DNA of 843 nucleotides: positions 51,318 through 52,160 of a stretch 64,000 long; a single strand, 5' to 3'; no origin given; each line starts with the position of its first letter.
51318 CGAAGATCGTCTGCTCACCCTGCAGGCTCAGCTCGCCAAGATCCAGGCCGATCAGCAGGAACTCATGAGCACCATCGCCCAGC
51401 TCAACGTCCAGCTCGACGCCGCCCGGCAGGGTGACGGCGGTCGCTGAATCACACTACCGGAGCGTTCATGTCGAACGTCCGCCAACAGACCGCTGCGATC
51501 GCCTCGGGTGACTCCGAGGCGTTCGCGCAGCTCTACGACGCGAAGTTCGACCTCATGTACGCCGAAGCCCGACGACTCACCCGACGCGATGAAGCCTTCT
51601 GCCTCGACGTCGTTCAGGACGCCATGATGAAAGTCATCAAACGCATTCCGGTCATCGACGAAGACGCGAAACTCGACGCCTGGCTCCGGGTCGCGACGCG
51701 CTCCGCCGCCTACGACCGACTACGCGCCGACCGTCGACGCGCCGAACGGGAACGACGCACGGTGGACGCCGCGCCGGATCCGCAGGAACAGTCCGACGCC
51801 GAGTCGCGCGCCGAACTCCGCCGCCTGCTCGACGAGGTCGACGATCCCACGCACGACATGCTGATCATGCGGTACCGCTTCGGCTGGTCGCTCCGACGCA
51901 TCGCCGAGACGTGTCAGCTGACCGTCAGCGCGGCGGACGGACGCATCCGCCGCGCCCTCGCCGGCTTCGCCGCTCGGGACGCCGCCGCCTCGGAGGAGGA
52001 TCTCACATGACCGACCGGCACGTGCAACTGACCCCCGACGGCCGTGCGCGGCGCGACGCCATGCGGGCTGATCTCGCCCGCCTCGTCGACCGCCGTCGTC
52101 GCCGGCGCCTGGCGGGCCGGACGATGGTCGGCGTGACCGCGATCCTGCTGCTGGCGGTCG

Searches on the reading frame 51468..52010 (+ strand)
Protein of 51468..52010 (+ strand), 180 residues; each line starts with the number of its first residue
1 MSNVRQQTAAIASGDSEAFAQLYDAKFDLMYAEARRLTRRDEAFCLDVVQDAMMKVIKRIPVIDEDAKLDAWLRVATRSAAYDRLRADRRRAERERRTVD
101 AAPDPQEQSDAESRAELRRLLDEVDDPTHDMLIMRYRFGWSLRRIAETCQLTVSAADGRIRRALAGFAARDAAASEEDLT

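Call 68: search_protein_families(library=pfam, proteins=[window:51468-52010:+], max_evalue=0.00001)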
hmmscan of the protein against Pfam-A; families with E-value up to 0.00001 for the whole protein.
window:51468-52010:+ (180 aa): 2 families
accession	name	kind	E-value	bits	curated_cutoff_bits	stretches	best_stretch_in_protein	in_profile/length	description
PF04542.20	Sigma70_r2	-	1.8e-09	37.7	24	1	27-91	6-71/71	Sigma-70 region 2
PF08281.18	Sigma70_r4_2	-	2.7e-07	30.6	25.7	1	115-164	2-51/54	Sigma-70, region 4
